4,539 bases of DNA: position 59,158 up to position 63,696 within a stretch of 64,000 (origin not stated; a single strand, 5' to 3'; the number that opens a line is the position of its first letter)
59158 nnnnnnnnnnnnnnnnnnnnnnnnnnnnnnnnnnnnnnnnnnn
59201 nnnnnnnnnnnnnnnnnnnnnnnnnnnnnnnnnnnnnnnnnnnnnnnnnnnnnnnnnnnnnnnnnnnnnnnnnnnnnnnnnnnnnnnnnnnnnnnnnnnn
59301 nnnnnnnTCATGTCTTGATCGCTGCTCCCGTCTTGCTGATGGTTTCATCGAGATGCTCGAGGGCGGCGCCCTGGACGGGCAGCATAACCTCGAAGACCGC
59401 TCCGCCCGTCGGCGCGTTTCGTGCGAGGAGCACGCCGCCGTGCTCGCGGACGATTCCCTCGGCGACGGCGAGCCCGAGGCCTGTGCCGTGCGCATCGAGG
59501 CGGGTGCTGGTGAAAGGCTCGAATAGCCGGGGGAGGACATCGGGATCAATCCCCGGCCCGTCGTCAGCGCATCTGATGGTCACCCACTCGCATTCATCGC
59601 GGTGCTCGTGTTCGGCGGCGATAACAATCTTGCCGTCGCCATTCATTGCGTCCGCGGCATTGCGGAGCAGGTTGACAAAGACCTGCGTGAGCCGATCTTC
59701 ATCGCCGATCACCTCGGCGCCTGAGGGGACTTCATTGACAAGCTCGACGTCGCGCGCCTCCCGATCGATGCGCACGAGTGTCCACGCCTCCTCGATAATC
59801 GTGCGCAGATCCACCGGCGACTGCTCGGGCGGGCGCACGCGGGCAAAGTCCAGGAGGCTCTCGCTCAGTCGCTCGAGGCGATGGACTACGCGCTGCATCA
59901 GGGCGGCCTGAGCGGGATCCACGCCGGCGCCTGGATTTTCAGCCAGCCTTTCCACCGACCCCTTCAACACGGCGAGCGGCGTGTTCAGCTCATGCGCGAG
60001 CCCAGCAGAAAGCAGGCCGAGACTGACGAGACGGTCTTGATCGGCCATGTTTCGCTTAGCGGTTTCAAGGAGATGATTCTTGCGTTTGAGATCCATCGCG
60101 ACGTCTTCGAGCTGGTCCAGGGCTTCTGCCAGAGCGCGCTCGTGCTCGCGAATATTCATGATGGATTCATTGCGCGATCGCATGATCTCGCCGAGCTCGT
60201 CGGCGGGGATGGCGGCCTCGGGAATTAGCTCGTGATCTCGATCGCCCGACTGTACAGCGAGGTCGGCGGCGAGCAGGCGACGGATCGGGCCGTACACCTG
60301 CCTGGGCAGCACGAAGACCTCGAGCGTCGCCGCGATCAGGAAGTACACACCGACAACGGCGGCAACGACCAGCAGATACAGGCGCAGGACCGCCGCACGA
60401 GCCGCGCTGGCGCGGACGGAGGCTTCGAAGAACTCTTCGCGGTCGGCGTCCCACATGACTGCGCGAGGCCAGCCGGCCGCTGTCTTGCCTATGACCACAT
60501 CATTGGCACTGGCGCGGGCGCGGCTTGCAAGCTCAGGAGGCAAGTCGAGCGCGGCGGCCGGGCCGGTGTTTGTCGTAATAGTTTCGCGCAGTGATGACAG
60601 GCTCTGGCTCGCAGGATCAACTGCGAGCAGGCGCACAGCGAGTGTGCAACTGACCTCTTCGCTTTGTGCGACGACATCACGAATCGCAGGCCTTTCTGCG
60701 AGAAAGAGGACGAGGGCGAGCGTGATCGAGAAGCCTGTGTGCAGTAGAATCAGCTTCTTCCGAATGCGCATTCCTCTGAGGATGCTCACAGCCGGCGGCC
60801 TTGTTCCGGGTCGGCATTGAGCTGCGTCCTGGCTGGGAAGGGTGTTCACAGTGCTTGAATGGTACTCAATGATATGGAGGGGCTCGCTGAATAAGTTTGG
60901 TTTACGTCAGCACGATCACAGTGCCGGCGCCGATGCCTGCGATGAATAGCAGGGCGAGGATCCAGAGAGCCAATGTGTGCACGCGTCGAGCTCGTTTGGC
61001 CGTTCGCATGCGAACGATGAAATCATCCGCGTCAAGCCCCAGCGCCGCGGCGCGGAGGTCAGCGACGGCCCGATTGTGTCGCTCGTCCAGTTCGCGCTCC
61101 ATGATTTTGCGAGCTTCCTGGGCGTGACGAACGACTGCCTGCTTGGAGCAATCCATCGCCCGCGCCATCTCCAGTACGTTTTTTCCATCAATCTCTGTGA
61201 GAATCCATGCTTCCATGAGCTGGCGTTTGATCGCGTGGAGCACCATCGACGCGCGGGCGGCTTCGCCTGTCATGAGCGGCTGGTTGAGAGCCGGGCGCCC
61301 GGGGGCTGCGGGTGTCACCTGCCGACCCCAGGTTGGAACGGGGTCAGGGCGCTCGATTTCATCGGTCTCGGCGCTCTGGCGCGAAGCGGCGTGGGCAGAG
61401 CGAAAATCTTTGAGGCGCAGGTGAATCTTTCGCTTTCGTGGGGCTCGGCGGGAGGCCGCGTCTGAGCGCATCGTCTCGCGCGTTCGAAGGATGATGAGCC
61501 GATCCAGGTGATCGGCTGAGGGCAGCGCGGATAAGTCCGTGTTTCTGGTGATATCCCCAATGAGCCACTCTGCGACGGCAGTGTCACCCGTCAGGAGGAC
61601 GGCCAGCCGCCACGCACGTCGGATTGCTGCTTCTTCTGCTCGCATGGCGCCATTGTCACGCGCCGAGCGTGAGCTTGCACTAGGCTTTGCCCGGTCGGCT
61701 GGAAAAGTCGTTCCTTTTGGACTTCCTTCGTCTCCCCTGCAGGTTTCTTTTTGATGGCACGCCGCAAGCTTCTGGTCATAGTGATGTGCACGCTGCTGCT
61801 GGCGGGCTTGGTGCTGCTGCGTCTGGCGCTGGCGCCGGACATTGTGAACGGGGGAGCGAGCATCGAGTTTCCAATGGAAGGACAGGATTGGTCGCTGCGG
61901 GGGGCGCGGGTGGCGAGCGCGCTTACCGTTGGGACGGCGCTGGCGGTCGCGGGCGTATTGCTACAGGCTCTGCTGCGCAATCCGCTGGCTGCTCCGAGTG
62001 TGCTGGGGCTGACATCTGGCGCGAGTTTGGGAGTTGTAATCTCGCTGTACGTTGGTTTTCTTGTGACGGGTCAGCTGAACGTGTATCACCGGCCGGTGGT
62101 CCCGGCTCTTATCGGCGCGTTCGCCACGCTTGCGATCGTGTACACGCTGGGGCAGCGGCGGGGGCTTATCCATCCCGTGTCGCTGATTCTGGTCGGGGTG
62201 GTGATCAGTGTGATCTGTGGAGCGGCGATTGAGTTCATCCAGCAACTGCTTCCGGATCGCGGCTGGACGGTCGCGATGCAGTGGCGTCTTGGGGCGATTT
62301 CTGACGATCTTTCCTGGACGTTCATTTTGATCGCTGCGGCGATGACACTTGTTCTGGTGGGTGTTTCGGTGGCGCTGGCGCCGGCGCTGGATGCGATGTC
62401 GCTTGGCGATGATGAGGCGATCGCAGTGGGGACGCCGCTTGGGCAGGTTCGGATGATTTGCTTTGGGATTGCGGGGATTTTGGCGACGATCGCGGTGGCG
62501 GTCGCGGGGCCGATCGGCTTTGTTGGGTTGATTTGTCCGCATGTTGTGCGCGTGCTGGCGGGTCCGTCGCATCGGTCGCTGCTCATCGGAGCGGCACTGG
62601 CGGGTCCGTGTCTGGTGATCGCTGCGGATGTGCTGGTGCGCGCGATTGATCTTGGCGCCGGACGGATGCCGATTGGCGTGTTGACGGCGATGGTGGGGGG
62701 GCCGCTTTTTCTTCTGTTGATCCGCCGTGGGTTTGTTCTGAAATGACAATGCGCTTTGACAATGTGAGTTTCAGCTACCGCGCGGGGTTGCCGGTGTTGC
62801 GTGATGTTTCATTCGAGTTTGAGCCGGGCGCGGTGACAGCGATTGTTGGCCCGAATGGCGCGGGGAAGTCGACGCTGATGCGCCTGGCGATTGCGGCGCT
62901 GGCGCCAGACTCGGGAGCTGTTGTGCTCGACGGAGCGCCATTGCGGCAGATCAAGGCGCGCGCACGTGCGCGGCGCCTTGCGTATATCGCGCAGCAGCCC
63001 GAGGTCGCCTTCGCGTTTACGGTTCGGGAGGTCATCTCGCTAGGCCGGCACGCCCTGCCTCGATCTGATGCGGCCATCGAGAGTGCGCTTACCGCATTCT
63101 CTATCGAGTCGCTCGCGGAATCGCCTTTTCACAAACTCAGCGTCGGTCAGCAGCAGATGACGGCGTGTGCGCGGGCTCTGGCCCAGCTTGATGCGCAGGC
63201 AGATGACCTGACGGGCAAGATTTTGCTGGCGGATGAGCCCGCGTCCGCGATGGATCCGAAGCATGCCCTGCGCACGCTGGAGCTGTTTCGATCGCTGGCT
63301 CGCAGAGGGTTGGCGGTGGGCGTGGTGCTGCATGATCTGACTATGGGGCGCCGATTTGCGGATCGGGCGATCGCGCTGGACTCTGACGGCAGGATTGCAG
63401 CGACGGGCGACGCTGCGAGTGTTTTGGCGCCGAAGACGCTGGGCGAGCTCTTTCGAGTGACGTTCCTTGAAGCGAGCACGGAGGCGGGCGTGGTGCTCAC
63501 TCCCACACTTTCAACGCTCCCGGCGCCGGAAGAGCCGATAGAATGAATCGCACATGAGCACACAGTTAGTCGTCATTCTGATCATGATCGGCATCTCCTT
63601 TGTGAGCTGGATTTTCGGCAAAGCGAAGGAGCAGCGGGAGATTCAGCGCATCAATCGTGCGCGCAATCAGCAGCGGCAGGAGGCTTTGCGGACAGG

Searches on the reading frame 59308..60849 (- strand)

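Call 41: search_protein_families(library=pfam, proteins=[window:59308-60849:-], max_evalue=0.0001)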
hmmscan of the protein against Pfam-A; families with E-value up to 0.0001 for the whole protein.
window:59308-60849:- (513 aa): 2 families
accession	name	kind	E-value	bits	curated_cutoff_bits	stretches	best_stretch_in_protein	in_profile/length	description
PF02518.31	HATPase_c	-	5.6e-25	88.4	26.4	1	382-493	1-110/111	Histidine kinase-, DNA gyrase B-, and HSP90-like ATPase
PF00512.31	HisKA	-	2.8e-10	40.5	26.9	1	278-339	3-64/66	His Kinase A (phospho-acceptor) domain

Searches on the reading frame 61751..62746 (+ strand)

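Call 41: search_protein_families(library=pfam, proteins=[window:61751-62746:+], max_evalue=0.0001)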
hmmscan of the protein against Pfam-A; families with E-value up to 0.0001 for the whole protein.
window:61751-62746:+ (331 aa): 1 family
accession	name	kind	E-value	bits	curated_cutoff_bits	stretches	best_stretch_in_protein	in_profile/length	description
PF01032.23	FecCD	-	4.7e-71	239.8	26.5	1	16-326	10-311/311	FecCD transport family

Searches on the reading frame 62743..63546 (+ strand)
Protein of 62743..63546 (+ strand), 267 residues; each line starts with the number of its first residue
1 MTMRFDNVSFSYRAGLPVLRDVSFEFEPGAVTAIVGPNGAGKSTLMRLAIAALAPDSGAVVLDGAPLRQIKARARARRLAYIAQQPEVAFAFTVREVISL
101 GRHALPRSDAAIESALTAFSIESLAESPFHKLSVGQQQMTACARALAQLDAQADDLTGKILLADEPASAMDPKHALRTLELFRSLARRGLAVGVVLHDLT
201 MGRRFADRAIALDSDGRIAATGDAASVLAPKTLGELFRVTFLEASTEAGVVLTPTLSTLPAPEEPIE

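Call 41: search_protein_families(library=pfam, proteins=[window:62743-63546:+], max_evalue=0.0001)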
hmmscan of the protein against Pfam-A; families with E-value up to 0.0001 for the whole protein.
window:62743-63546:+ (267 aa): 5 families
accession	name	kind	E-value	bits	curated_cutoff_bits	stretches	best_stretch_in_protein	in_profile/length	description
PF00005.33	ABC_tran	-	2.1e-26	93.6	25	1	19-167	1-136/137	ABC transporter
PF13304.12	AAA_21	-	1.6e-07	32.1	27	0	31-48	1-18/304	AAA domain, putative AbiEii toxin, Type IV TA system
PF13476.12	AAA_23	-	5.1e-06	27.7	27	1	20-47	11-37/201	AAA domain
PF02463.25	SMC_N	-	1e-05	25.5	40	0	22-46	18-41/220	RecF/RecN/SMC N terminal domain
PF13555.12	AAA_29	-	4.2e-05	23.6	27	0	22-56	15-49/61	P-loop containing region of AAA domain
